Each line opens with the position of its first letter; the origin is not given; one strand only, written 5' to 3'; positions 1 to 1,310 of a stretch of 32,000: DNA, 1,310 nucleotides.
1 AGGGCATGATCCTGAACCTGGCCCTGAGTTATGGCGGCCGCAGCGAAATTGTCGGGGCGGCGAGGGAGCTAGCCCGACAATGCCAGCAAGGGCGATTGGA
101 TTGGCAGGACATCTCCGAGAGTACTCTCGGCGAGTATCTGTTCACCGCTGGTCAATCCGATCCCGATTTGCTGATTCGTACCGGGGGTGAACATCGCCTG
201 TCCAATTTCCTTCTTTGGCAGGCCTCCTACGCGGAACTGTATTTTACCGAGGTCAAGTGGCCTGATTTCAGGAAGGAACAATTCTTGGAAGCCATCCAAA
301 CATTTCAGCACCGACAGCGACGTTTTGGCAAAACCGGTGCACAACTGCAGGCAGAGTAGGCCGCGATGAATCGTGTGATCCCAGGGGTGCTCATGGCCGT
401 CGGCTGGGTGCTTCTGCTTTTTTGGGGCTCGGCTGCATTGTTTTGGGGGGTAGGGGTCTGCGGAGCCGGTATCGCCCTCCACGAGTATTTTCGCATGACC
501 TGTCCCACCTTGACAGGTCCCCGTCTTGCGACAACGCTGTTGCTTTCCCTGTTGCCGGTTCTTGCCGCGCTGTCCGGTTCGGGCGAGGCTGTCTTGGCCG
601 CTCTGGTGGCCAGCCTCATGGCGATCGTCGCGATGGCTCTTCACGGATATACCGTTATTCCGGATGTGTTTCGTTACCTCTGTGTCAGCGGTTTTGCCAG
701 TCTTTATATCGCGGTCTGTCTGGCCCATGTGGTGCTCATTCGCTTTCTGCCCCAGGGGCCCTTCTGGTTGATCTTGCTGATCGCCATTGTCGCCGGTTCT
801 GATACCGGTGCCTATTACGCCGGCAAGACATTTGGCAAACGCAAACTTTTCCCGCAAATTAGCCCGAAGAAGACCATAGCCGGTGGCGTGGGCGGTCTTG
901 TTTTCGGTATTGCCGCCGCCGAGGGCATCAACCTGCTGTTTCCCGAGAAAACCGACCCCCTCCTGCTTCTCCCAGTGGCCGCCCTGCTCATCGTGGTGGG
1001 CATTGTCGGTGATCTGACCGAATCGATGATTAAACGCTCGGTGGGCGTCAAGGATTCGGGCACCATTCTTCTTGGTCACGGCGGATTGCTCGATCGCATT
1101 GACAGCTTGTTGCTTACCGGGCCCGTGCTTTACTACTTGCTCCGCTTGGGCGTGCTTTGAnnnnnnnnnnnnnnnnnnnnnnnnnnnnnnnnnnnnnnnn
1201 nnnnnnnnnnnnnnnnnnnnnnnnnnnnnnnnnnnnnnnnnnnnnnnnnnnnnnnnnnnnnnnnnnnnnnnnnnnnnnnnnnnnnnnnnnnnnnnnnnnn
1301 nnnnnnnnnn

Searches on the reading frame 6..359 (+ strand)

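Call 7: search_protein_families(library=pfam, proteins=[window:6-359:+], max_evalue=0.001)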
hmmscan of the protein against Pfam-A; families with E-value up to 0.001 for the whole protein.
window:6-359:+ (117 aa): 1 family
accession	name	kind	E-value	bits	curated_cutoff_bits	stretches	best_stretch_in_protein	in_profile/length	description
PF01255.24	Prenyltransf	-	2.2e-40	139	27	1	1-108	115-219/219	Putative undecaprenyl diphosphate synthase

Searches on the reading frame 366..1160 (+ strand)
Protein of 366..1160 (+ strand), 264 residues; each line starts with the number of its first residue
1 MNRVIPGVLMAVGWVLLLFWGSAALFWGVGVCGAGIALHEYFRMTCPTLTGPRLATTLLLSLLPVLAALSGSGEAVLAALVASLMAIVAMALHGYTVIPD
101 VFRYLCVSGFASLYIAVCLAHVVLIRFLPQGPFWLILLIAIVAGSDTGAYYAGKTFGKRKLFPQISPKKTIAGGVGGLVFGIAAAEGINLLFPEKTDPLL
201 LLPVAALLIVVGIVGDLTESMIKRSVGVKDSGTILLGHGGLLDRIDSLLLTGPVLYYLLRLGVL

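Call 7: search_protein_families(library=pfam, proteins=[window:366-1160:+], max_evalue=0.001)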
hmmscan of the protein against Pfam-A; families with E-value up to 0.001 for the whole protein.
window:366-1160:+ (264 aa): 1 family
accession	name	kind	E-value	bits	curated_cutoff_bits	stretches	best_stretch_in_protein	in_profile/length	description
PF01148.25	CTP_transf_1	-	5.4e-53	180.9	24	1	2-260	2-262/264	Cytidylyltransferase family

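Call 66: find_encoding_contigs(protein=window:366-1160:+, flank=10000, max_places=1)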
Protein window:366-1160:+ (264 aa): 23 contigs read that carry it; 1 place shown.
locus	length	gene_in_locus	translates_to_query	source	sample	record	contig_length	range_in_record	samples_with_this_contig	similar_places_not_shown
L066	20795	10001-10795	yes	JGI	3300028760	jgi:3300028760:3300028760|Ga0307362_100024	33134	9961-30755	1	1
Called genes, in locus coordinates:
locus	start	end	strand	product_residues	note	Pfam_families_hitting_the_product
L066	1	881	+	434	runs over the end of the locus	PF00344:SecY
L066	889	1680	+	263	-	PF00557:Peptidase_M24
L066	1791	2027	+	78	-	PF01176:eIF-1a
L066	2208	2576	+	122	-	PF00416:Ribosomal_S13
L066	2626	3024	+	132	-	PF00411:Ribosomal_S11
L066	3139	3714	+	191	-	PF00163:Ribosomal_S4, PF01479:S4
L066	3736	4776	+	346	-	PF01193:RNA_pol_L, PF01000:RNA_pol_A_bac, PF03118:RNA_pol_A_CTD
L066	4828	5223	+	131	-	PF01196:Ribosomal_L17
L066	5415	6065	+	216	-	PF03692:CxxCxxCC (weak)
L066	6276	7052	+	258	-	PF00318:Ribosomal_S2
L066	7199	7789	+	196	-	PF00889:EF_TS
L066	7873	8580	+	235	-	PF00696:AA_kinase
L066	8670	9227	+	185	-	PF01765:RRF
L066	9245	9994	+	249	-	PF01255:Prenyltransf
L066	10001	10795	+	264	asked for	PF01148:CTP_transf_1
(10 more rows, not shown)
